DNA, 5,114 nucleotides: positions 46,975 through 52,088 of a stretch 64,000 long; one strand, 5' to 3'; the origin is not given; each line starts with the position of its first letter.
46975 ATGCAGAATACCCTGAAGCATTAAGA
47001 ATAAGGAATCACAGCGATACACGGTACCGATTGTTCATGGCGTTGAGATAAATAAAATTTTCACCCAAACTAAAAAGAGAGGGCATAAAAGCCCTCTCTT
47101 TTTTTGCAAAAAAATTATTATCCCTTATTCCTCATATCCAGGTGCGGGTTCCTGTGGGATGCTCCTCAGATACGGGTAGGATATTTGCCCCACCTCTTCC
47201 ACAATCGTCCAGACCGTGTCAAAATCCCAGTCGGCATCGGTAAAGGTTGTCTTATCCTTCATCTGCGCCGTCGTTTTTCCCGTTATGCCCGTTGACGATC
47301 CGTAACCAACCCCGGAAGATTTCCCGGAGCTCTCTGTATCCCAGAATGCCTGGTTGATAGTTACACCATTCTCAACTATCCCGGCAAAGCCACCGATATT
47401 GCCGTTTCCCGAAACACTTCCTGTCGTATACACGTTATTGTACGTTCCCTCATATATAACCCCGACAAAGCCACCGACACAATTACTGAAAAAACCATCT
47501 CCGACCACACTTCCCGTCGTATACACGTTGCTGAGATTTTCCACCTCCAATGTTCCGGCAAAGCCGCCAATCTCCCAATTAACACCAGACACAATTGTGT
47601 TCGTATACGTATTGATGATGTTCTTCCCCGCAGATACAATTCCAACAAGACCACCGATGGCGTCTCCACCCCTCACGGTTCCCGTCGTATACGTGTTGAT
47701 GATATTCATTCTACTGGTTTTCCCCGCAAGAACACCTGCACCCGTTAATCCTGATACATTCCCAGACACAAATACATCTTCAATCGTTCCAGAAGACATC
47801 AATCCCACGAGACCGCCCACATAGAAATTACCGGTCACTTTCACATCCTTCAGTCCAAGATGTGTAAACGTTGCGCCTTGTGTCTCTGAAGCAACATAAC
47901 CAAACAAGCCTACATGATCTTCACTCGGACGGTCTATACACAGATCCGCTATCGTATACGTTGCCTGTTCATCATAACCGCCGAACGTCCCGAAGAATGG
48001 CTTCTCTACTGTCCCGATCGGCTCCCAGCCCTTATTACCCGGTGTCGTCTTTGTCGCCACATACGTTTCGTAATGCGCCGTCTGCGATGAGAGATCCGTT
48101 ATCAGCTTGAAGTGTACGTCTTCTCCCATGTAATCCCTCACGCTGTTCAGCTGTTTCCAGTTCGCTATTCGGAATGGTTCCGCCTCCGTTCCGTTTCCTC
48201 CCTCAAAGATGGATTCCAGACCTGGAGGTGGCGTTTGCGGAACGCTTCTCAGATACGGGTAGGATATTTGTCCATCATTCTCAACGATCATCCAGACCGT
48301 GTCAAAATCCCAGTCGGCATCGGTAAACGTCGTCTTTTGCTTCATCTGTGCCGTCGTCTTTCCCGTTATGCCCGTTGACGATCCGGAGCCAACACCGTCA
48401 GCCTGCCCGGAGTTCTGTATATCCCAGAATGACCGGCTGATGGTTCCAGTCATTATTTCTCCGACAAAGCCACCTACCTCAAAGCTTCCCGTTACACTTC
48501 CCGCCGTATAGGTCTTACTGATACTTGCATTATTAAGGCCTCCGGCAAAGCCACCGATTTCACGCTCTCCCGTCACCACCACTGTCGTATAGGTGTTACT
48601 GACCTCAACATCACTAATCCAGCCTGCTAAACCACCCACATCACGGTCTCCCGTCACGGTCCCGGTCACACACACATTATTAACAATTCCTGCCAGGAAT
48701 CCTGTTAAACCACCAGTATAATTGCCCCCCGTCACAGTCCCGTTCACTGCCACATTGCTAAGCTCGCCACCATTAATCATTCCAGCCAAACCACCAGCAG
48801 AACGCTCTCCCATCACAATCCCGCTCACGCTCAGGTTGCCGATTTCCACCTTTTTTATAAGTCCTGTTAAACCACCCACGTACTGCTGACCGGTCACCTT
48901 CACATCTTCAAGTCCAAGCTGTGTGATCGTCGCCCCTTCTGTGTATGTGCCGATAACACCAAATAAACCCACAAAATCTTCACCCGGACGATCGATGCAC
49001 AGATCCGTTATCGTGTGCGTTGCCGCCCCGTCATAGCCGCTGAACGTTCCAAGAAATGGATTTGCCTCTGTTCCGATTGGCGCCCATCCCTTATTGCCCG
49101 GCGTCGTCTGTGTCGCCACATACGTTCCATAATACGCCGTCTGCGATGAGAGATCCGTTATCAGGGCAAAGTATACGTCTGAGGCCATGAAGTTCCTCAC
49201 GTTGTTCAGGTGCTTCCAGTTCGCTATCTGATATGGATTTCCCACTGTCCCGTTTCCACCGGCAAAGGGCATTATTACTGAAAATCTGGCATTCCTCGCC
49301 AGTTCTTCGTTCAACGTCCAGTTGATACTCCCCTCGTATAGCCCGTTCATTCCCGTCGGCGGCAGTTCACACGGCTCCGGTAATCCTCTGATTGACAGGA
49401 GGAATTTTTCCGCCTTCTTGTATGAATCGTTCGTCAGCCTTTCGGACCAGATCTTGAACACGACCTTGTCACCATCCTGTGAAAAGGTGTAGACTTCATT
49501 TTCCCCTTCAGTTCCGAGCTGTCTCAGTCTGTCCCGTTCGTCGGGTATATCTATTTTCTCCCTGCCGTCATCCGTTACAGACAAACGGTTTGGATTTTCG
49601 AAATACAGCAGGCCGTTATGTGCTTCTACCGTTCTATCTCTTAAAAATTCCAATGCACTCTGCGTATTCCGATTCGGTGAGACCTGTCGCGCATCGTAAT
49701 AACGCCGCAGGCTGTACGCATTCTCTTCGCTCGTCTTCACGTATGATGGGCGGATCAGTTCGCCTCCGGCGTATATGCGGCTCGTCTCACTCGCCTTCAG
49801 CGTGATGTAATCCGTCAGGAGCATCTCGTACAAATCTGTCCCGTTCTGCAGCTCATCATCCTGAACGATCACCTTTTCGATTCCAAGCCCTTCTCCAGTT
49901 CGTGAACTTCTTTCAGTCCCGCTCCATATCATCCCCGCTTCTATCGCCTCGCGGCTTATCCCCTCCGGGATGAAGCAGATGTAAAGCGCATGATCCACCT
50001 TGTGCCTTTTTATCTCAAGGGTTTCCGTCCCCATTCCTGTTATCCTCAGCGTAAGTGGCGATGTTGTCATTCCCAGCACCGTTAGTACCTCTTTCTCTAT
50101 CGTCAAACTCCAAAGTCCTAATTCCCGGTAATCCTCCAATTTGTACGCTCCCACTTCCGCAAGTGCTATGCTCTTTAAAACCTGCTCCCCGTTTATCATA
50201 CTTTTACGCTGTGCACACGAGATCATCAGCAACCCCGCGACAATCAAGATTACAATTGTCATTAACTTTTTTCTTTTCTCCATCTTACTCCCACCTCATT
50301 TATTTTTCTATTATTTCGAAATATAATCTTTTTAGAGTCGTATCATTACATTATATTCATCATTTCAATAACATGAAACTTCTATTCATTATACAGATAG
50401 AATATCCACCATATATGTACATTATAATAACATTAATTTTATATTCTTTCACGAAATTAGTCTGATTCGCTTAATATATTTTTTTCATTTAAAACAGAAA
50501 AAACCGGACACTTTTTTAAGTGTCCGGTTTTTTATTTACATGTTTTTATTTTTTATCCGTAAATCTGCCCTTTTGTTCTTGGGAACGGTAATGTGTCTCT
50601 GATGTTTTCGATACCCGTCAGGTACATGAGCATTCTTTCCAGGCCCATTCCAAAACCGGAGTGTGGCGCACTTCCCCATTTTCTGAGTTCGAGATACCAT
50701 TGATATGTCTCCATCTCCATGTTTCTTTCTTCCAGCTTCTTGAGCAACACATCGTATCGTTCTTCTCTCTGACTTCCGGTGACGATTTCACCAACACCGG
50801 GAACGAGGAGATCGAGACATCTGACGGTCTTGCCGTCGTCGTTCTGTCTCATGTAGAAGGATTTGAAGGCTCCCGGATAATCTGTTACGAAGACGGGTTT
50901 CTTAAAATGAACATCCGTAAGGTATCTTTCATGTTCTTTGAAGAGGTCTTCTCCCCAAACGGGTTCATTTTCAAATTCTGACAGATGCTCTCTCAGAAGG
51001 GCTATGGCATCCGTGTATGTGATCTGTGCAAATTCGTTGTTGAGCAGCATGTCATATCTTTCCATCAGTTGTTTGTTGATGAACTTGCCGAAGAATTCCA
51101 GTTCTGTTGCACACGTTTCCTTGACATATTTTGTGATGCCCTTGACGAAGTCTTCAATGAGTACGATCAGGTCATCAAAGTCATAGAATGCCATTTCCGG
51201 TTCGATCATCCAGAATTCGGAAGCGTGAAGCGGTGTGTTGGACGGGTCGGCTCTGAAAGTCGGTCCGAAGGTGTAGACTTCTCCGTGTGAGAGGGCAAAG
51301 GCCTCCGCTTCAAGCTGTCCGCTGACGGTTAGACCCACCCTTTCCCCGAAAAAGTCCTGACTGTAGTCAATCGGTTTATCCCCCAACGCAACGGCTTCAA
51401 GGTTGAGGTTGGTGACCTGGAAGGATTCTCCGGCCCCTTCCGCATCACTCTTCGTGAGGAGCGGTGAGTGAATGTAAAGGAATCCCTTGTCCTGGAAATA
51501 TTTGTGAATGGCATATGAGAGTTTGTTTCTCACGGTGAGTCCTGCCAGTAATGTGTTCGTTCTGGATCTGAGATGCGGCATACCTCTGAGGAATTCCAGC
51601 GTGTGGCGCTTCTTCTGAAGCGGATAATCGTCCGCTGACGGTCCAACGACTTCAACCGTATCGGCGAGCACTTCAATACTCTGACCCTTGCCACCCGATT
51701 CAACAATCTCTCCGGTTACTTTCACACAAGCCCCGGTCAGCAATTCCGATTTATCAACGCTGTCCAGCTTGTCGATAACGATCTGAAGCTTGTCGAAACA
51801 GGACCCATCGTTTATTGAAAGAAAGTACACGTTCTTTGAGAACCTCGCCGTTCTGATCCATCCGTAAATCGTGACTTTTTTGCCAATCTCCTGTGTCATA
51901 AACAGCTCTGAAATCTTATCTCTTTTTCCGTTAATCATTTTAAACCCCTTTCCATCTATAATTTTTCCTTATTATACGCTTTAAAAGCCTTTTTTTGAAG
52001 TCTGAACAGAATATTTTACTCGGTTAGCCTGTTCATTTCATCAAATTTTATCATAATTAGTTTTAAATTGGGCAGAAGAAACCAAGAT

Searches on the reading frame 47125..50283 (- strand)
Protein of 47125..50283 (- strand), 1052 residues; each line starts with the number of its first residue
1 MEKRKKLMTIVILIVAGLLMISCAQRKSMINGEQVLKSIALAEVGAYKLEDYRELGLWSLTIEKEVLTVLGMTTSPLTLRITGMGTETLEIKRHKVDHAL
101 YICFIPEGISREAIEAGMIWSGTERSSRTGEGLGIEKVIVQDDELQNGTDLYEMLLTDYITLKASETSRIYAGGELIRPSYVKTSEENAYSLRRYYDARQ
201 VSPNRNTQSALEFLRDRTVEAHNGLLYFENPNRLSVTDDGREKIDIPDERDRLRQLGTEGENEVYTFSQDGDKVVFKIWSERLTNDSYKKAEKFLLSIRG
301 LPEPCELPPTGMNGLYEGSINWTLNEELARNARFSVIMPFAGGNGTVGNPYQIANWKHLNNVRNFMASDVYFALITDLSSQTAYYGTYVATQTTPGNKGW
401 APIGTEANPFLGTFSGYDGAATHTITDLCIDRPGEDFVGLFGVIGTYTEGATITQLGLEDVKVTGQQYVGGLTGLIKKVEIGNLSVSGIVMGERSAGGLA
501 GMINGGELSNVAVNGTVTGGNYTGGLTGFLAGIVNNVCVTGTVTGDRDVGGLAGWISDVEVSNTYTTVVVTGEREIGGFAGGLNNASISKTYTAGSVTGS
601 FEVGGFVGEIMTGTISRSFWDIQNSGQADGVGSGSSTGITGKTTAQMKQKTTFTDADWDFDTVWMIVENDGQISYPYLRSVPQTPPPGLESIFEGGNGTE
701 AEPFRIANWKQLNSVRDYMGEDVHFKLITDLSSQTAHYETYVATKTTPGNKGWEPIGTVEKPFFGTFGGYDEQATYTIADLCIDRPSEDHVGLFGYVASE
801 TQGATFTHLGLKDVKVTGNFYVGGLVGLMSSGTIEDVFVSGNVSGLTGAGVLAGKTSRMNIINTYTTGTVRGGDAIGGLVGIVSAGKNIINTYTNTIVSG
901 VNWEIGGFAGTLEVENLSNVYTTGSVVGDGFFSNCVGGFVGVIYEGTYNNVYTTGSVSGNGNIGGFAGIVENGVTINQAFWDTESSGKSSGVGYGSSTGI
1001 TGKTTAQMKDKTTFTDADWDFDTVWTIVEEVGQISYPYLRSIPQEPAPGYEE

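Call 7: search_protein_families(library=pfam, proteins=[window:47125-50283:-], max_evalue=0.001)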
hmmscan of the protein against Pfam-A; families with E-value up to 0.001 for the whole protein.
window:47125-50283:- (1052 aa): 1 family
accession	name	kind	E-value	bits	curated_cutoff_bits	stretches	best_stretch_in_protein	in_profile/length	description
PF05342.19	Peptidase_M26_N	-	8.2e-06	25.7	27.7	0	410-488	183-250/250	M26 IgA1-specific Metallo-endopeptidase N-terminal region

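Call 9: search_protein_families(library=ncbifam, proteins=[window:47125-50283:-], max_evalue=1)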
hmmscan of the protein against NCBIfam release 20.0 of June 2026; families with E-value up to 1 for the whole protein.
window:47125-50283:- (1052 aa): 3 families
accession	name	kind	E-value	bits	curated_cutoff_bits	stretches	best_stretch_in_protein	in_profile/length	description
NF046017.1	ZmpA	exception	2.5e-10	38.2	3000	2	799-958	936-1107/2052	zinc metalloprotease A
NF003124.0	PRK04043.1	equivalog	0.1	11.4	428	1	249-276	357-384/419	Tol-Pal system protein TolB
TIGR04313.1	aro_clust_Mycop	subfamily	0.32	10.6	40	1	1-28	1-28/296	aromatic motif membrane protein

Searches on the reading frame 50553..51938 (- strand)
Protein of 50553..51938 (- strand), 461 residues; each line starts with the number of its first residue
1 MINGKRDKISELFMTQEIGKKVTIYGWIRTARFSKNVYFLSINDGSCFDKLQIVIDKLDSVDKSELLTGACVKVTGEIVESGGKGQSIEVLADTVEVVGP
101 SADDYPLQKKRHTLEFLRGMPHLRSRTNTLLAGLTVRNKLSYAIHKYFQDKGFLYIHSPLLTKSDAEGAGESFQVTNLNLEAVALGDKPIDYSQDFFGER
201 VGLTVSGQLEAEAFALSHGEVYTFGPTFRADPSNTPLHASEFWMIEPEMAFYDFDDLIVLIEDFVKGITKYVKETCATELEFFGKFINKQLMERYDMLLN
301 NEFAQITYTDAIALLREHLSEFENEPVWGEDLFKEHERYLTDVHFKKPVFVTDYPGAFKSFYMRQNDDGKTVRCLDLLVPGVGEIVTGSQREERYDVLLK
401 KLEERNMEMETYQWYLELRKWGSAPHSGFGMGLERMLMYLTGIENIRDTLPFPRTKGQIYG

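Call 7: search_protein_families(library=pfam, proteins=[window:50553-51938:-], max_evalue=0.001)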
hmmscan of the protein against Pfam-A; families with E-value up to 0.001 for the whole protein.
window:50553-51938:- (461 aa): 2 families
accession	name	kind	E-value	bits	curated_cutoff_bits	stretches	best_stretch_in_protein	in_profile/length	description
PF00152.25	tRNA-synt_2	-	6.2e-62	209.9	25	1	121-456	9-308/308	tRNA synthetases class II (D, K and N)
PF01336.31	tRNA_anti-codon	-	1.2e-10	41.6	27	1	22-98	1-75/75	OB-fold nucleic acid binding domain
